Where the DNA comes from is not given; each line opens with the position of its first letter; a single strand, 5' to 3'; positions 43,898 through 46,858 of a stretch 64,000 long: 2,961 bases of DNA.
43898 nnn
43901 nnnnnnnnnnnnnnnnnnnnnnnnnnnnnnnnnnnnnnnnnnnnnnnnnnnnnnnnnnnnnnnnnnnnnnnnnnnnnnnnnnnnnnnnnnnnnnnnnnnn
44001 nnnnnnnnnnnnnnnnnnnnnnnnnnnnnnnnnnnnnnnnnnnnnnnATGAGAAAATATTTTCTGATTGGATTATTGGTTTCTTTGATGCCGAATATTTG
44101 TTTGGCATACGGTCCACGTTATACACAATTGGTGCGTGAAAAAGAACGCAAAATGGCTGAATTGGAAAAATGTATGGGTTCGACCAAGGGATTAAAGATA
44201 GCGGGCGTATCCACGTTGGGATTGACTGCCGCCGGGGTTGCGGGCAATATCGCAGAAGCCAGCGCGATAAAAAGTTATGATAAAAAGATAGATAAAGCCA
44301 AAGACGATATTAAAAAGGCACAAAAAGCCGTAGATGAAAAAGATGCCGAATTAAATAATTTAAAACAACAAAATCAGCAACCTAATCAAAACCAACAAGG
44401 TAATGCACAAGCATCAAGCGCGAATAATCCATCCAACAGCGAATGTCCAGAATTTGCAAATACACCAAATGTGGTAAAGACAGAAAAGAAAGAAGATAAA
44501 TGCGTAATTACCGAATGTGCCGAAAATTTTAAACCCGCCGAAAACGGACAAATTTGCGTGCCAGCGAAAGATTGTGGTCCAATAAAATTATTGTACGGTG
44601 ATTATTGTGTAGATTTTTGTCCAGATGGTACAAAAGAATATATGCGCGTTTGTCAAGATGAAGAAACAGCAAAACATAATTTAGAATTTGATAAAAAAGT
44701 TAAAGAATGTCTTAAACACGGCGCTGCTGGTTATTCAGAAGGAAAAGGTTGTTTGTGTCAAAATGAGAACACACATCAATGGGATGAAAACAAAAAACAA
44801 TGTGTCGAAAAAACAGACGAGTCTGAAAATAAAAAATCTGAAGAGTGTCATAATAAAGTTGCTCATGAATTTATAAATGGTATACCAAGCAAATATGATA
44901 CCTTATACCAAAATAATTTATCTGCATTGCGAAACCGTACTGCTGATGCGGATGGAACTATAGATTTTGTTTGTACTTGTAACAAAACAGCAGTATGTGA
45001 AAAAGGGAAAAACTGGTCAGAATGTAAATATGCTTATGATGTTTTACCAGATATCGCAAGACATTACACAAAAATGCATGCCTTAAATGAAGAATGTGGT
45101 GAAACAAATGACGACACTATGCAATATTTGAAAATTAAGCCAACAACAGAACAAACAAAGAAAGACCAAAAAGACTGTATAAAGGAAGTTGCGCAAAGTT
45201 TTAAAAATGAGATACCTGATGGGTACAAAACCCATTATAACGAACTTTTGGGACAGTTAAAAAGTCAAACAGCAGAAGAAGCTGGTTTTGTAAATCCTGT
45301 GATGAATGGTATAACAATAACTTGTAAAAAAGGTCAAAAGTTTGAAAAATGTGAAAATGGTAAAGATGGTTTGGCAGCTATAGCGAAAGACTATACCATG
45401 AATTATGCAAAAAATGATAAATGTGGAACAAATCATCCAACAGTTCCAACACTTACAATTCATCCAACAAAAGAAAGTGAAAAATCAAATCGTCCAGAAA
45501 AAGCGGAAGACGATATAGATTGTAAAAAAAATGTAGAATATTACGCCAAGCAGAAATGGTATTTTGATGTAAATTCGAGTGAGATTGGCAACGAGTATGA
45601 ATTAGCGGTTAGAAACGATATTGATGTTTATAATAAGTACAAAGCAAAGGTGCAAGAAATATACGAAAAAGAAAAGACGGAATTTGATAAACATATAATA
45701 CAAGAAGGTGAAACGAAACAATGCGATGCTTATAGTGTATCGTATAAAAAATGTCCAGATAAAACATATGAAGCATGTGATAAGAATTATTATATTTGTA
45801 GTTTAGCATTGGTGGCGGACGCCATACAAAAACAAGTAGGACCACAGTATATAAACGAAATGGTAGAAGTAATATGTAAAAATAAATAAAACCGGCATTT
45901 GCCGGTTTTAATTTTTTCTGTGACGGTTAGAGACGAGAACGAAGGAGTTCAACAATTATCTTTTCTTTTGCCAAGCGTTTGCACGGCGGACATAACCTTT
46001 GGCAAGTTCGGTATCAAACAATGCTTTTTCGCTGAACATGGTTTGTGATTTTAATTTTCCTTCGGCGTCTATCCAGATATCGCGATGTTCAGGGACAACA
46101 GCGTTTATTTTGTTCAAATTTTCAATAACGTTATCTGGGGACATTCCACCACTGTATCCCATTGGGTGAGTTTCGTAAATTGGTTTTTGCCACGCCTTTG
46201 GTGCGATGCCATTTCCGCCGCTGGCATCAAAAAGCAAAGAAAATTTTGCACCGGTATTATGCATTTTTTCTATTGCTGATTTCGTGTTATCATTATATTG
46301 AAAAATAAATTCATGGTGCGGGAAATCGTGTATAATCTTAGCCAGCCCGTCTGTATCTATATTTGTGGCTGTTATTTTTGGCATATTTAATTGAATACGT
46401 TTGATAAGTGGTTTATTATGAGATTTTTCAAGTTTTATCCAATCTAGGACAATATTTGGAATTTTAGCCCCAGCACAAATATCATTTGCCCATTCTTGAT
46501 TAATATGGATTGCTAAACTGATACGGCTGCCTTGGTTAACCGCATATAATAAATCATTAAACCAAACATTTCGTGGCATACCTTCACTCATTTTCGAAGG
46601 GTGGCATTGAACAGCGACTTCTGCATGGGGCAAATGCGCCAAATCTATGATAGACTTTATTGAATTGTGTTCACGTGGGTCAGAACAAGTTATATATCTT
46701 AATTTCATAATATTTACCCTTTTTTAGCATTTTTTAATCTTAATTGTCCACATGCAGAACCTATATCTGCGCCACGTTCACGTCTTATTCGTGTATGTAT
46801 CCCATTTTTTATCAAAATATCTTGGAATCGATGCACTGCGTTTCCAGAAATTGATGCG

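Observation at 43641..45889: Paralogous pair of secreted glycine-zipper coiled-coil proteins; the second carries tandem Cys-rich repeats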

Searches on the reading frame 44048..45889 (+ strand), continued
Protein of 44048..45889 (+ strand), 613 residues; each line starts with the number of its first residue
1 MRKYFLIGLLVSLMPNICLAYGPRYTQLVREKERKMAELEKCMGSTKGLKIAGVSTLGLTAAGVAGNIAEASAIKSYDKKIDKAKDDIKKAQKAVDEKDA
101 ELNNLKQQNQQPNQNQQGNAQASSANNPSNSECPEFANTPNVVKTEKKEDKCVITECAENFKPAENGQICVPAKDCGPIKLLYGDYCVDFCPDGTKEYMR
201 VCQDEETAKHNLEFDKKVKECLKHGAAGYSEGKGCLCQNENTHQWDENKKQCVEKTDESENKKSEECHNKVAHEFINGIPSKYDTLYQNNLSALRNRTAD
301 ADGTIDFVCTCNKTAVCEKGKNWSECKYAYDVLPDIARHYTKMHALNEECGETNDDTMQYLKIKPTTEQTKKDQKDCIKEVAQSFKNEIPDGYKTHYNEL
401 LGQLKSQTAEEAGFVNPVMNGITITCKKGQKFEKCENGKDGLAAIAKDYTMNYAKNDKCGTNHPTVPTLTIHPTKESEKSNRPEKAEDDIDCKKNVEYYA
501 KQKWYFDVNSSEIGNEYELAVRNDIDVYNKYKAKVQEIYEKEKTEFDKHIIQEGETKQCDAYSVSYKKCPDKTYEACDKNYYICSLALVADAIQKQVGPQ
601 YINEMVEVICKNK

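Call 40: find_encoding_contigs(protein=P0002, flank=10000, max_places=2)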
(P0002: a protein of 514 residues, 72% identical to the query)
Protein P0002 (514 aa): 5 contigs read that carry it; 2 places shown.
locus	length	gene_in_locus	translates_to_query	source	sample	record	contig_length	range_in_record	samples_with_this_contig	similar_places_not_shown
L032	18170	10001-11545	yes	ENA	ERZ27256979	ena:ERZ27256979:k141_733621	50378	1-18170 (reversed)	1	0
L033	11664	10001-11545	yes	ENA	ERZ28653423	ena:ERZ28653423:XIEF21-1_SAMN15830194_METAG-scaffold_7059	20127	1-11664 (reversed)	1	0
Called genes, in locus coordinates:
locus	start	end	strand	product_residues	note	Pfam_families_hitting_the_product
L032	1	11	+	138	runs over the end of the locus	PF00691:OmpA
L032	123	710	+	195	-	-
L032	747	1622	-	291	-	PF02195:ParB_N, PF17762:HTH_ParB, PF23552:ParB_C (weak)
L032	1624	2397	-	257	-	PF00142:Fer4_NifH (faint), PF01656:CbiA, PF02374:ArsA_ATPase (faint), PF06564:CBP_BcsQ, PF09140:MipZ, PF10609:ParA (weak), PF13614:AAA_31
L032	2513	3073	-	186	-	PF02527:GidB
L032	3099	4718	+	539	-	PF13428:TPR_14 (faint), PF13432:TPR_16 (faint), PF09976:TPR_21 (weak), PF13424:TPR_12 (weak), PF07719:TPR_2 (weak)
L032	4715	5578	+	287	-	PF01210:NAD_Gly3P_dh_N, PF07479:NAD_Gly3P_dh_C, PF20618:GPD_NAD_C_bact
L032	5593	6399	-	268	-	-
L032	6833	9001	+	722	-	PF01138:RNase_PH, PF03725:RNase_PH_C, PF03726:PNPase, PF01138:RNase_PH, PF00013:KH_1, PF00575:S1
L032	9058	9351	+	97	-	PF02575:YbaB_DNA_bd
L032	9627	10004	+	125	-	-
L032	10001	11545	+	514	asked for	-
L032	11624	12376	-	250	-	-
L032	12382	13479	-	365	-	PF21016:RlmN_N, PF04055:Radical_SAM (weak)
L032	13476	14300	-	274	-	-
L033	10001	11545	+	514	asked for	-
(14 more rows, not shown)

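Call 76: search_protein_families(library=phrogs, proteins=[window:44048-45889:+], max_evalue=0.01)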
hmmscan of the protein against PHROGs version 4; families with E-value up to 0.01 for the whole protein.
window:44048-45889:+ (613 aa): 1 family
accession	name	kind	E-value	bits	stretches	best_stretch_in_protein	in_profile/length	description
phrog_89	-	lysis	0.0013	19.7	1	57-121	7-71/143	Rz-like spanin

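Call 77: search_protein_families(library=padloc, proteins=[window:44048-45889:+], max_evalue=0.01)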
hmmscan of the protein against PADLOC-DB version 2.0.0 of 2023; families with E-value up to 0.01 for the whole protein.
window:44048-45889:+ (613 aa): 0 families

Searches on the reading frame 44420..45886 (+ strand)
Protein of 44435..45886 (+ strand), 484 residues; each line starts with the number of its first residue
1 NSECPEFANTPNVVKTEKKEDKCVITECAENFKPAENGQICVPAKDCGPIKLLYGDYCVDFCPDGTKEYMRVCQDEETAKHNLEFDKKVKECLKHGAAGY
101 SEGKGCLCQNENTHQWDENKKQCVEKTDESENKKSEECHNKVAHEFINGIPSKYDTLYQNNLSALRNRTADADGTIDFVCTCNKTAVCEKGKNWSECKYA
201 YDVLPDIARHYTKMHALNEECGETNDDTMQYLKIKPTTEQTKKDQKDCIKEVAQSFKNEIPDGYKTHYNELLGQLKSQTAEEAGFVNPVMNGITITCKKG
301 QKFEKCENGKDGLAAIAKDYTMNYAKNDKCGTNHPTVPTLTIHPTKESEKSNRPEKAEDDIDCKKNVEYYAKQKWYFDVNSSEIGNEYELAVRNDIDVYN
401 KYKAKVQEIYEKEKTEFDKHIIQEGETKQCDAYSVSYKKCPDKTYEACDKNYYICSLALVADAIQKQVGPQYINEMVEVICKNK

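Call 24: find_homologous_proteins(query=window:44435-45886:+, max_evalue=0.001)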
Query window:44435-45886:+ (484 aa): 2 proteins with E <= 0.001 among 3357 candidates.
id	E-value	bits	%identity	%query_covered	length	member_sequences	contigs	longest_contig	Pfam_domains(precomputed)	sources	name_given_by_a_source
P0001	0.0e+0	1118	100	100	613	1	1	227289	-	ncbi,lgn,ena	-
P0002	6.1e-163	561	63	85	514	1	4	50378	-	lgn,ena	-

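Call 62: predict_structure(alignment_id=A3)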
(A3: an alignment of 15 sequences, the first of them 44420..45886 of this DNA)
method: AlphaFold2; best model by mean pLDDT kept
length: 489 residues; sequences in the alignment: 15
mean_pLDDT: 71.5   pTM: 0.35
mean pLDDT of the five models: 71.5, 69.6, 68.4, 66.0, 63.6
residues with pLDDT >= 90: 95; 70-90: 181; 50-70: 115; < 50: 98
segments of 3 or more residues with pLDDT < 50: 1-5, 66-80, 241-244, 353-369, 375-396, 428-434, 436-451, 455-457
pLDDT, mean of each block of 10 residues (from residue 1): 58 85 91 90 85 61 53 36 68 87 82 81 83 64 85 92 92 77 57 80 83 88 81 54 56 88 93 95 93 85 95 94 93 81 83 44 41 47 42 50 67 67 51 44 42 51 62 69 59
secondary structure, 60 per line:
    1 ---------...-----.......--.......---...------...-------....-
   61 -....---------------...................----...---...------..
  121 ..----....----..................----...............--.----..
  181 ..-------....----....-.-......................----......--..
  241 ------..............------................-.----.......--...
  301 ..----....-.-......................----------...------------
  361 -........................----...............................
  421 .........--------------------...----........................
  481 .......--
elements in order: E18-24 E27-33 E37-39 E46-48 E56-59 E62-65 H81-99 E104-106 E110-112 E119-122 E127-130 H135-152 H157-171 E179-182 E190-193 H205-226 H231-236 H247-260 H267-282 E289-295 E298-302 H314-335 E346-348 H362-385 H390-429 H457-487

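Call 65: fold_search(model_id=the predicted structure, library=pdb)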
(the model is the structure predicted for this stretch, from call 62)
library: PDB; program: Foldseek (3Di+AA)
matches with E <= 10: 36; with E <= 0.001: 0
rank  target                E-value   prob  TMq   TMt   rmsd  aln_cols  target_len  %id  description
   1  1xkb_B                8.5e-01  0.54  0.08  0.34   6.8        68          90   20  FACTOR XA COMPLEXED WITH A SYNTHETIC INHIBITOR FX-2212A,(2S)-(3'-AMIDINO-3-BIPHENYLYL)-5-(4-PYRIDYLAMINO)PENTANOIC ACI (released 1999-03-23)
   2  9r8r_B                1.2e+00  0.47  0.06  0.40   2.9        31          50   26  Factor Xa bound to BAY 3389934 (released 2025-06-18)
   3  1mq5_L                1.4e+00  0.35  0.06  0.41   5.1        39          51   28  Crystal Structure of 3-chloro-N-[4-chloro-2-[[(4-chlorophenyl)amino]carbonyl]phenyl]-4-[(4-methyl-1-piperazinyl)methyl (released 2003-01-28)
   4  1nfu_B                1.6e+00  0.33  0.06  0.40   5.6        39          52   23  CRYSTAL STRUCTURE OF HUMAN COAGULATION FACTOR XA COMPLEXED WITH RPR132747 (released 2003-02-25)
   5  6rfk_E                1.6e+00  0.33  0.09  0.49   6.0        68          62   20  Crystal structure of EGRCK-inhibited Gla-domainless fIXa (K148Q, R150Q variant) (released 2019-06-12)
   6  3kcg_L                2.0e+00  0.35  0.08  0.49   5.0        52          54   25  Crystal structure of the antithrombin-factor IXa-pentasaccharide complex (released 2010-02-02)
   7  5egm_B                2.0e+00  0.30  0.08  0.49   5.4        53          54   24  Development of a novel tricyclic class of potent and selective FIXa inhibitors (released 2015-11-18)
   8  1g2l_B                2.0e+00  0.21  0.06  0.38   7.4        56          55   23  FACTOR XA INHIBITOR COMPLEX (released 2001-10-20)
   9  7ahv_L                2.7e+00  0.30  0.06  0.40   2.5        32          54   31  Anti-FIXa Fab of mim8 in complex with human FIXa (released 2021-07-07)
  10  4zae_B                2.7e+00  0.23  0.08  0.48   6.6        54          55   20  Development of a novel class of potent and selective FIXa inhibitors (released 2015-06-03)
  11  4z0k_B                2.7e+00  0.21  0.06  0.41   5.6        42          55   28  Rapid development of two Factor IXa inhibitors from Hit to Lead (released 2015-05-20)
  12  2wph_E                2.7e+00  0.20  0.07  0.42   6.6        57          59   21  factor IXa superactive triple mutant (released 2009-12-22)
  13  8epc_A                3.0e+00  0.20  0.06  0.41   4.5        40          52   30  Crystal structure of human coagulation factor IXa (S195A), apo-form (released 2024-07-03)
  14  5jb8_E                3.2e+00  0.18  0.06  0.43   5.0        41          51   29  Crystal structure of factor IXa variant K98T in complex with EGR-chloromethylketone (released 2016-06-01)
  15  7w15_B                3.2e+00  0.02  0.07  0.10  20.8       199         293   12  Crystal Structure of MPH-E in complex with GTP and Erythromycin (released 2023-04-26)
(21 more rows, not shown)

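Call 75: fold_search(model_id=the predicted structure, library=viral)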
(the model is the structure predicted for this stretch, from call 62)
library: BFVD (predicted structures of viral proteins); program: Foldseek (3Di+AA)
matches with E <= 10: 74; with E <= 0.001: 0
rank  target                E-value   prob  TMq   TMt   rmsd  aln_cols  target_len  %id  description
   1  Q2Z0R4                2.5e-01  0.10  0.10  0.12  19.0       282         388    9  Uncharacterized protein [Pseudomonas phage EL]
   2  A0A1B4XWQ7            3.3e-01  0.08  0.11  0.09  21.6       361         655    9  Uncharacterized protein [Tenacibaculum phage pT24]
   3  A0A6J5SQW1            4.1e-01  0.15  0.16  0.18  29.9       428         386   10  Uncharacterized protein [uncultured Caudovirales phage]
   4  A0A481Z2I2            5.1e-01  0.05  0.08  0.08  19.5       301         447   11  Large subunit of RNA polymerase [Pithovirus LCPAC001]
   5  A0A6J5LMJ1            1.0e+00  0.05  0.11  0.11  27.6       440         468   10  Uncharacterized protein [uncultured Caudovirales phage]
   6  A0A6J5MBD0            1.6e+00  0.01  0.08  0.06  32.3       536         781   13  Uncharacterized protein [uncultured Caudovirales phage]
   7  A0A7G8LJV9            1.7e+00  0.41  0.14  0.37  19.4       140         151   14  Rz-like spanin [Pseudomonas phage PlaquesPlease]
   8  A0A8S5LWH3            1.7e+00  0.04  0.09  0.18  17.5       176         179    9  Uncharacterized protein [Siphoviridae sp. ct3pR10]
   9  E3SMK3                1.7e+00  0.01  0.08  0.08  28.4       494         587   10  Baseplate hub + tail lysozyme [Prochlorococcus phage P-HM1]
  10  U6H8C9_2              2.0e+00  0.02  0.08  0.05  39.4       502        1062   12  GP48 [Caviid herpesvirus 2 str. CIDMTR]
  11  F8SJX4                2.2e+00  0.02  0.08  0.11  29.7       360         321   10  Virion structural protein [Pseudomonas phage PhiPA3]
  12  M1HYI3                2.4e+00  0.12  0.05  0.17   9.4        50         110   24  (no name in the UniProt tables at hand)
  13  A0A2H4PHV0            2.4e+00  0.03  0.10  0.12  66.5       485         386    9  (no name in the UniProt tables at hand)
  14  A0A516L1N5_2          2.4e+00  0.02  0.11  0.06  30.0       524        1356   10  (no name in the UniProt tables at hand)
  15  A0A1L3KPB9            2.4e+00  0.02  0.07  0.03  25.3       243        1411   12  Putative glycoprotein [Beihai hermit crab virus 2]
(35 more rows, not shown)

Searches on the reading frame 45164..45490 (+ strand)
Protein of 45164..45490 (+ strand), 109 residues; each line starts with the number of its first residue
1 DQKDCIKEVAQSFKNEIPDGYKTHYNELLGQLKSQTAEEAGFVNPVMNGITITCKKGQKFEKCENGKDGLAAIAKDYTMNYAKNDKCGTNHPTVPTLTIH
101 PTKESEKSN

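Call 82: search_solved_structures(query=A4, max_evalue=10)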
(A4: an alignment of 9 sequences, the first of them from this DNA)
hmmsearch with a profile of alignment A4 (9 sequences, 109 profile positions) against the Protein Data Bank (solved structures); distinct sequences matched with E-value up to 10: 21.
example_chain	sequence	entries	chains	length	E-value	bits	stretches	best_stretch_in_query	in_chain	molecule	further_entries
2lhr_A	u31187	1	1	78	0.12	15.8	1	12-43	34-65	Iron-regulated surface determinant protein H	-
1wdz_A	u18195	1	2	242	0.21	15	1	7-69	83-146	insulin receptor substrate p53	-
3ea3_A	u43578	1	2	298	0.23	14.9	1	7-60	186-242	1-phosphatidylinositol phosphodiesterase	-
1y2o_A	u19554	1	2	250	0.25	14.7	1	7-70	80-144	BAI1-associated protein 2 isoform 1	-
2ykt_A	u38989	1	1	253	0.25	14.7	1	7-70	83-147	BRAIN-SPECIFIC ANGIOGENESIS INHIBITOR 1-ASSOCIATED PROTEIN 2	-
3ea1_A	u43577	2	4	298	0.27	14.6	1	7-57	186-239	1-phosphatidylinositol phosphodiesterase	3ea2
7w81_A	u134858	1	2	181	0.31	14.4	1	12-47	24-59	Iron-regulated surface determinant protein H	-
7xld_A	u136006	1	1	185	0.32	14.4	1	12-47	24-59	Iron-regulated surface determinant protein H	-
4ptd_A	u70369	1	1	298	0.45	13.9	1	7-42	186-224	PHOSPHATIDYLINOSITOL-SPECIFIC PHOSPHOLIPASE C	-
7ptd_A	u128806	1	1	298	0.45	13.9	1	7-42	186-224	PHOSPHATIDYLINOSITOL-SPECIFIC PHOSPHOLIPASE C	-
3ptd_A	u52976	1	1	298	0.45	13.9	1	7-42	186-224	PHOSPHATIDYLINOSITOL-SPECIFIC PHOSPHOLIPASE C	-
1gym_A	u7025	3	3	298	0.45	13.9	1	7-42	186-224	PHOSPHATIDYLINOSITOL-SPECIFIC PHOSPHOLIPASE C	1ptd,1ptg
5ptd_A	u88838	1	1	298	0.45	13.9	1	7-42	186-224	PHOSPHATIDYLINOSITOL-SPECIFIC PHOSPHOLIPASE C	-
6ptd_A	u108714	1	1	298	0.46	13.9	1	7-42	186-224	PHOSPHATIDYLINOSITOL-SPECIFIC PHOSPHOLIPASE C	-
9kvc_A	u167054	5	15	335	0.47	13.9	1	7-45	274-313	Tryptophan--tRNA ligase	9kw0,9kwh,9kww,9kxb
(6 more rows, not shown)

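Call 83: search_protein_families(library=pfam, alignment_id=A4, max_evalue=1)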
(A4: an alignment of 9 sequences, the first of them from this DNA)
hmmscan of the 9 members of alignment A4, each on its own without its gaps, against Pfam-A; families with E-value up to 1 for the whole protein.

A. member 1, seq(109 aa): 1 family
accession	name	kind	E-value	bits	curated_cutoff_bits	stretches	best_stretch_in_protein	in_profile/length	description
PF03108.21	DBD_Tnp_Mut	-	0.06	13.5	25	1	52-86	2-38/67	MuDR family transposase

B. families by the number of members that match (of 9 scanned): 5 families
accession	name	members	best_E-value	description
PF23949.1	TSTD2_N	1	0.052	TSTD2 protein N-terminal domain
PF03108.21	DBD_Tnp_Mut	1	0.06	MuDR family transposase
PF06917.19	Pectate_lyase_2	1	0.15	Periplasmic pectate lyase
PF19668.4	DUF6171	1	0.2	Family of unknown function (DUF6171)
PF24866.1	DUF7732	1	0.23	Domain of unknown function (DUF7732)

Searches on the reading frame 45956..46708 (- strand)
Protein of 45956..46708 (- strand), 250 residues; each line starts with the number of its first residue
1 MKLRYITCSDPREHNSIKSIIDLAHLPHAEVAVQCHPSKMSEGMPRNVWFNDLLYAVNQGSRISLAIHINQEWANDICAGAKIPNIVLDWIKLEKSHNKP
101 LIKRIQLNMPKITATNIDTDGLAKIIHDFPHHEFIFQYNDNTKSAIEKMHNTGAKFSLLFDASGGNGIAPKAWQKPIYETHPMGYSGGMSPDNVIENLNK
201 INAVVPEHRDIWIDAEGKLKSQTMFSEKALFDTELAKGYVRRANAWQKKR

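Call 3: search_protein_families(library=pfam, proteins=[window:45956-46708:-], max_evalue=1)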
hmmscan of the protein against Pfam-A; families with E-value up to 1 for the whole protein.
window:45956-46708:- (250 aa): 0 families

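Call 4: search_protein_families(library=ncbifam, proteins=[window:45956-46708:-], max_evalue=1)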
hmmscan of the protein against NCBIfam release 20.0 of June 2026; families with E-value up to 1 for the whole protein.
window:45956-46708:- (250 aa): 1 family
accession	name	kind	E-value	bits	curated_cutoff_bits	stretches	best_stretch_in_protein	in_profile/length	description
NF002302.0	PRK01222.2-2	equivalog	0.031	14.5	172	1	83-207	64-159/193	phosphoribosylanthranilate isomerase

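Call 76: search_protein_families(library=phrogs, proteins=[window:45956-46708:-], max_evalue=0.01)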
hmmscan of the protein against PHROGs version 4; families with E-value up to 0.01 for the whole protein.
window:45956-46708:- (250 aa): 0 families

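Call 77: search_protein_families(library=padloc, proteins=[window:45956-46708:-], max_evalue=0.01)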
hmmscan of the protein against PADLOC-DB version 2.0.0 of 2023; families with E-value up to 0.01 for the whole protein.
window:45956-46708:- (250 aa): 0 families
